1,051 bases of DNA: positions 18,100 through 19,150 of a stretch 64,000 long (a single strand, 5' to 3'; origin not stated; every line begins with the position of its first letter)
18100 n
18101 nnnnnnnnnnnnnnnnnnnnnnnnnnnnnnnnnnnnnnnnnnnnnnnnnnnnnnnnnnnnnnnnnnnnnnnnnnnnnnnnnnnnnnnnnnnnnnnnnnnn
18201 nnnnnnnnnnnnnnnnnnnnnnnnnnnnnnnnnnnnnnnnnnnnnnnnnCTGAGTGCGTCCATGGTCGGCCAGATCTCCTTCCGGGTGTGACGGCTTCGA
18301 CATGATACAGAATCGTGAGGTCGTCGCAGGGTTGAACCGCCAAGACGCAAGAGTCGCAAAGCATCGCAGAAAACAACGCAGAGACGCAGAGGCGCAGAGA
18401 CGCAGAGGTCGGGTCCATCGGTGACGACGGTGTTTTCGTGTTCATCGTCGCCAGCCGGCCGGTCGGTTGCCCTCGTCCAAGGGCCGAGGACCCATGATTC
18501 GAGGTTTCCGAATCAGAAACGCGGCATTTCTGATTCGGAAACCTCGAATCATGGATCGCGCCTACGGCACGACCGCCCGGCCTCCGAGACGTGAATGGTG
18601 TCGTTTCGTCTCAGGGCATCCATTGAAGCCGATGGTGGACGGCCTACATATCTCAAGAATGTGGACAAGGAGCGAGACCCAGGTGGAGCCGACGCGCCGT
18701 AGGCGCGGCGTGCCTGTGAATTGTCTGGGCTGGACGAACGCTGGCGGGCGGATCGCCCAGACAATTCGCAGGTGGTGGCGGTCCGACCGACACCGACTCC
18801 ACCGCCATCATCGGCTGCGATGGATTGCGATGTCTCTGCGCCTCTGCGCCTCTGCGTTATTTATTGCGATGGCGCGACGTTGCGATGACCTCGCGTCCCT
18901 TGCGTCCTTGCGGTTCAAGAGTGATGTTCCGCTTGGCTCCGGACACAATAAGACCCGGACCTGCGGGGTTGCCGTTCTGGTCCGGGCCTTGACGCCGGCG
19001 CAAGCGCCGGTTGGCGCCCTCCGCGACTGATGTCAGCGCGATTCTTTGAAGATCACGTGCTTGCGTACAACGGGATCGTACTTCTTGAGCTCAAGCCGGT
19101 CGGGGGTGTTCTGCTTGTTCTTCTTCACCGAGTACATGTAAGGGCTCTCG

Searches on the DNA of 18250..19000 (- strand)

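Call 17: search_rna_families(source=window, start=18250, end=19000, threshold=evalue, max_evalue=10)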
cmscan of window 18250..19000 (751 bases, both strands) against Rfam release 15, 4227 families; matches with E-value up to 10: 17.
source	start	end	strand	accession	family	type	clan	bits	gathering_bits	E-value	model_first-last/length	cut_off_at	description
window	18486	18557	-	RF03656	mir-2432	Gene; miRNA;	-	43.9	100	8.7e-08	1-68/68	no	mir-2432 microRNA precursor family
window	18489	18560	+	RF03656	mir-2432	Gene; miRNA;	-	39.2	100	1.8e-06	1-68/68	no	mir-2432 microRNA precursor family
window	18494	18550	-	RF03973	mir-5615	Gene; miRNA;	-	37.2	82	9.6e-06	1-61/61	no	mir-5615 microRNA precursor family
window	18496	18552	+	RF03973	mir-5615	Gene; miRNA;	-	35.3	82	3e-05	1-61/61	no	mir-5615 microRNA precursor family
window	18489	18557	-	RF03650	mir-1290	Gene; miRNA;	-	25.2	82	0.0099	1-76/76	no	mir-1290 microRNA precursor family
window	18489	18557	+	RF03650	mir-1290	Gene; miRNA;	-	24.4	82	0.016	1-76/76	no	mir-1290 microRNA precursor family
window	18694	18793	+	RF04166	mir-2278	Gene; miRNA;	-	20.9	93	0.39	1-96/96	no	mir-2278 microRNA precursor family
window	18493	18560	-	RF00676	mir-127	Gene; miRNA;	-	20.8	60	0.046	1-97/97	no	mir-127 microRNA precursor family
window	18914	18981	-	RF01551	TB8Cs4H2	Gene; snRNA; snoRNA; HACA-box;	-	18.6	50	0.5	1-71/71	no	Trypanosomatid snoRNA TB8Cs4H2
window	18492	18553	+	RF00676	mir-127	Gene; miRNA;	-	18.2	60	0.28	24-75/97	no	mir-127 microRNA precursor family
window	18492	18555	+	RF00941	mir-434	Gene; miRNA;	-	18.2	100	1.6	1-81/81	no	mir-434 microRNA precursor family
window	18825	18897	+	RF00845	MIR158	Gene; miRNA;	-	18.1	67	1.5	1-100/100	no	MIR158 microRNA precursor family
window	18701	18788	-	RF02964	DUF3800-V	Gene; sRNA;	-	16.6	37.4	3.3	1-96/96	no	DUF3800-V RNA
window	18499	18557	+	RF02556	snaR-A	Gene; sRNA;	-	15.3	98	3.2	1-115/115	no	snaR-A sRNA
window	18718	18767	+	RF03571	mir-734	Gene; miRNA;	-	15.1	100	9.7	1-93/93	no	mir-734 microRNA precursor family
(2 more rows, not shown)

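Call 68: build_rna_model(alignment_id=A4)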
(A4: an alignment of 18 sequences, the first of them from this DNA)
Model R1 built from alignment A4 (18 sequences, 137 columns); structure: RNAalifold consensus.
model positions 137; base pairs 54; branch points 2; effective number of sequences 0.6; information 0.59 bits per position. Calibrated on 0.2 Mb of random sequence (short: E-values are rough).
structure used (alignment columns):
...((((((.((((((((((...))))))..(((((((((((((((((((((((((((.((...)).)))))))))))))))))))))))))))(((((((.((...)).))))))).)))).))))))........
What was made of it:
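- Model R1 was built from 18 left domains on the element's minus strand (call 68).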

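Call 69: search_with_rna_model(model_id=R1, sources=[window, L001, L002, L003, L004, L005, L006, L007, L008, L009, L010, L011, L012, L013, L014, L015, L016, L017, L018, L019, L020, L021], max_evalue=10, show_alignments=0)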
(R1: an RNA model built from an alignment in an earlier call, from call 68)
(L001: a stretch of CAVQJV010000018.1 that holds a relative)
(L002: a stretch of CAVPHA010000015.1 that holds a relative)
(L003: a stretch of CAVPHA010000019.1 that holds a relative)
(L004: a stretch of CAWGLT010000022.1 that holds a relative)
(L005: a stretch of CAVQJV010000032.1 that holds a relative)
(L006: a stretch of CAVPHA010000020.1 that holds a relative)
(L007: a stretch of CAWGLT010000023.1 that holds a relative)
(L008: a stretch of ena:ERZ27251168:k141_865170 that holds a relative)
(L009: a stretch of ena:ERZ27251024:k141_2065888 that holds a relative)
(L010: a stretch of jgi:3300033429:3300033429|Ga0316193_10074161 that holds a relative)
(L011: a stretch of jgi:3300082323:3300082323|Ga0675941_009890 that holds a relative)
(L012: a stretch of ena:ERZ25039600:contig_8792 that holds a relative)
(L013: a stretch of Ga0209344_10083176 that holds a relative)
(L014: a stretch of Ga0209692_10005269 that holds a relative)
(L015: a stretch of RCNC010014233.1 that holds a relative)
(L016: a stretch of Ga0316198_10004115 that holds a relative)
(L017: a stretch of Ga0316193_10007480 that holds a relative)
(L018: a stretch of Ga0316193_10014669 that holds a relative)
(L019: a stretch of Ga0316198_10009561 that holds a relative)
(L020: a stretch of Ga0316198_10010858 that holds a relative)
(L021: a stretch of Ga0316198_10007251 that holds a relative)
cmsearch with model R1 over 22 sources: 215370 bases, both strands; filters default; matches with E-value up to 10: 70.
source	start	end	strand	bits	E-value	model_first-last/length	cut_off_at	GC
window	63703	63839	-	159.8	1e-29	1-137/137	no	0.64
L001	260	396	+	158.4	2e-29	1-137/137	no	0.66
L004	6397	6533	-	157.4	3.1e-29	1-137/137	no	0.68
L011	1533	1669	+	155.3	8.3e-29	1-137/137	no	0.64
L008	7255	7391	-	155.1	9.1e-29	1-137/137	no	0.65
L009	1440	1576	-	155.1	9.1e-29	1-137/137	no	0.65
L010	2471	2607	-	155.1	9.1e-29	1-137/137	no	0.65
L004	4539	4675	-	154.8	1.1e-28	1-137/137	no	0.6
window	18449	18585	-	152.7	2.8e-28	1-137/137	no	0.64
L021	6580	6716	-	152.1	3.7e-28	1-137/137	no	0.69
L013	1532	1668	+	151.4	5e-28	1-137/137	no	0.62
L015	3353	3489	-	150.8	6.6e-28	1-137/137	no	0.64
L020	16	152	-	150.4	8e-28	1-137/137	no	0.67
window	61078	61214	+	149.1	1.5e-27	1-137/137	no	0.64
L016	8224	8360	+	149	1.6e-27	1-137/137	no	0.66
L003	1295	1429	+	147.5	3.1e-27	1-137/137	no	0.63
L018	3796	3932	-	146.8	4.2e-27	1-137/137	no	0.64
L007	1153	1289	+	138.1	2.4e-25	1-137/137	no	0.64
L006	5343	5479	+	135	1e-24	1-137/137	no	0.62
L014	332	467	+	125.6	7.9e-23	1-137/137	no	0.62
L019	5617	5738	-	99.7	1.3e-17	1-137/137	no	0.63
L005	2428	2560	+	97.9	3e-17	1-137/137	no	0.69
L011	4017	4135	-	95.4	9.3e-17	1-137/137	no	0.6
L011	1528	1664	-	69.7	1.4e-11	1-137/137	no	0.64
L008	7260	7396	+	68.5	2.5e-11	1-137/137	no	0.64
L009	1445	1581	+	68.5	2.5e-11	1-137/137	no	0.64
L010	2476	2612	+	68.5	2.5e-11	1-137/137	no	0.64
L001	255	391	-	67.1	4.8e-11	1-137/137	no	0.66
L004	6402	6538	+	65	1.3e-10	1-137/137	no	0.69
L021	6585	6721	+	64.2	1.8e-10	1-137/137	no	0.69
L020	21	157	+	61.2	7.3e-10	1-137/137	no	0.67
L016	8219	8355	-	60.5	1e-09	1-137/137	no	0.65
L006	5338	5474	-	60.2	1.1e-09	1-137/137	no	0.61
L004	4544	4680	+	59.3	1.7e-09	1-137/137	no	0.6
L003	1290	1424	-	58.7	2.3e-09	1-137/137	no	0.61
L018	4025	4159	+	58.6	2.5e-09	1-137/137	no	0.69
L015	3582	3713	+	57.4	4.3e-09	1-137/137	no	0.69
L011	4015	4148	+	57.3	4.4e-09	1-137/137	no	0.58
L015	3361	3498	+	56.5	6.3e-09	1-137/137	no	0.63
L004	4767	4898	+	54.3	1.8e-08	1-137/137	no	0.68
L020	232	363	+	53.1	3.2e-08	1-137/137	no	0.67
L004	6687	6818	+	52.1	4.8e-08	1-137/137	no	0.7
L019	5626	5747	+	51.6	6.2e-08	1-137/137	no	0.62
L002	7737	7868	+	49.9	1.4e-07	1-137/137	no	0.73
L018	3801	3937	+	49.2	1.9e-07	1-137/137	no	0.64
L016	7760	7891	-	48.8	2.3e-07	1-137/137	no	0.67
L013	1527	1663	-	48.6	2.5e-07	1-137/137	no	0.61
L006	5137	5268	-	41.8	5.7e-06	1-137/137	no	0.67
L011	1327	1458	-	40.9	8.8e-06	1-137/137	no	0.69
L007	1148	1284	-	40.9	8.9e-06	1-137/137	no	0.64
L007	947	1078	-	37.9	3.5e-05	1-137/137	no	0.72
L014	327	462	-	35.6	0.0001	1-137/137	no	0.62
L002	7609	7706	-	33.7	0.00025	1-137/137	no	0.6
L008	4256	4388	-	33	0.00035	1-137/137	no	0.67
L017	567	696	+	26.3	0.0078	1-137/137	no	0.62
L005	2425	2551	-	24.9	0.014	1-137/137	no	0.69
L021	1233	1370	+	23.7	0.025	1-137/137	no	0.57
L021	1262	1327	-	20.4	0.12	36-90/137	no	0.58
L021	6808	6883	+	19.5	0.18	1-75/137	3'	0.7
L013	483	559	-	15.5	1.2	1-137/137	no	0.75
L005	6894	6972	-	13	3.6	1-137/137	no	0.72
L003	3456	3506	+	12.2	5.3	1-137/137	no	0.76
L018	2645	2672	-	11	9.1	1-137/137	no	0.64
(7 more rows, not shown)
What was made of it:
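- On REPIN / REP doublet: The left-domain model hits right domains on the opposite strand, E 2.5e-9 to 3.5e-4 (call 69).
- The covariance model matches 63703-63839 at 159.8 bits (call 69).
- Tried and rejected: The covariance model was needed to show that the halves are homologous (call 69).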

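Call 84: search_with_rna_model(model_id=R1, sources=[window, L001, L002, L003, L004, L006, L007, L011, L013, L015, L016, L018, L020], max_evalue=0.001, make_alignment=true)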
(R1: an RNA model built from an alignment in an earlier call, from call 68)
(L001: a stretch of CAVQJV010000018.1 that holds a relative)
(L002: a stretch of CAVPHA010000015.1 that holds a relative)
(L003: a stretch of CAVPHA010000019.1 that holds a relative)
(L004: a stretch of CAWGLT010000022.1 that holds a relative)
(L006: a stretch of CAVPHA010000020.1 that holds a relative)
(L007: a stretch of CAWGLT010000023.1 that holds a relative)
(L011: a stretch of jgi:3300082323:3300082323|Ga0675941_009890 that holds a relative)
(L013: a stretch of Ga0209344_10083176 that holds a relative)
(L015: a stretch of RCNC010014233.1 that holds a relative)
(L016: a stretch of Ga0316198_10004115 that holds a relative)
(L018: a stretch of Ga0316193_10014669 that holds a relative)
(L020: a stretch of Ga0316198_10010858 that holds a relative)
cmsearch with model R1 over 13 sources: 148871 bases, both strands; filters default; matches with E-value up to 0.001: 44.
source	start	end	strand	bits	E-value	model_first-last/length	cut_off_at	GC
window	63703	63839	-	159.8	7.1e-30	1-137/137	no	0.64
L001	260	396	+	158.4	1.4e-29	1-137/137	no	0.66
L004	6397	6533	-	157.4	2.1e-29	1-137/137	no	0.68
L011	1533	1669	+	155.3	5.7e-29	1-137/137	no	0.64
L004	4539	4675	-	154.8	7.4e-29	1-137/137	no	0.6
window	18449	18585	-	152.7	1.9e-28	1-137/137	no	0.64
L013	1532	1668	+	151.4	3.5e-28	1-137/137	no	0.62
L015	3353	3489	-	150.8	4.5e-28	1-137/137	no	0.64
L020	16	152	-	150.4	5.5e-28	1-137/137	no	0.67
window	61078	61214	+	149.1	1e-27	1-137/137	no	0.64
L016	8224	8360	+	149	1.1e-27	1-137/137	no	0.66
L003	1295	1429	+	147.5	2.1e-27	1-137/137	no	0.63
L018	3796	3932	-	146.8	2.9e-27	1-137/137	no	0.64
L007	1153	1289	+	138.1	1.7e-25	1-137/137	no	0.64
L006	5343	5479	+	135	6.9e-25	1-137/137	no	0.62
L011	4017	4135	-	95.4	6.4e-17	1-137/137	no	0.6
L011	1528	1664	-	69.7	9.9e-12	1-137/137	no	0.64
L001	255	391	-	67.1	3.3e-11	1-137/137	no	0.66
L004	6402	6538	+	65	8.8e-11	1-137/137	no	0.69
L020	21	157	+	61.2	5e-10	1-137/137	no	0.67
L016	8219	8355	-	60.5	7e-10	1-137/137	no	0.65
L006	5338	5474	-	60.2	7.8e-10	1-137/137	no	0.61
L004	4544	4680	+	59.3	1.2e-09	1-137/137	no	0.6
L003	1290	1424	-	58.7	1.6e-09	1-137/137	no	0.61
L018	4025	4159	+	58.6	1.7e-09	1-137/137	no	0.69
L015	3582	3713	+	57.4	3e-09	1-137/137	no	0.69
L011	4015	4148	+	57.3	3.1e-09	1-137/137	no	0.58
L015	3361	3498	+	56.5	4.4e-09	1-137/137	no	0.63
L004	4767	4898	+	54.3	1.2e-08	1-137/137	no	0.68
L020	232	363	+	53.1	2.2e-08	1-137/137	no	0.67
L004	6687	6818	+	52.1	3.3e-08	1-137/137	no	0.7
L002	7737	7868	+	49.9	9.5e-08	1-137/137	no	0.73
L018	3801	3937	+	49.2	1.3e-07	1-137/137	no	0.64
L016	7760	7891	-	48.8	1.6e-07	1-137/137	no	0.67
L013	1527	1663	-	48.6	1.7e-07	1-137/137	no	0.61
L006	5137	5268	-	41.8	4e-06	1-137/137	no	0.67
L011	1327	1458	-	40.9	6.1e-06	1-137/137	no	0.69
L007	1148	1284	-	40.9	6.2e-06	1-137/137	no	0.64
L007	947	1078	-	37.9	2.4e-05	1-137/137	no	0.72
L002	7609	7706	-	33.7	0.00017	1-137/137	no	0.6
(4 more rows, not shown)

Alignment A5: 44 matches aligned to the model, 195 columns, each read 5' to 3' on its own strand. Consensus structure (alignment columns), stored with it:
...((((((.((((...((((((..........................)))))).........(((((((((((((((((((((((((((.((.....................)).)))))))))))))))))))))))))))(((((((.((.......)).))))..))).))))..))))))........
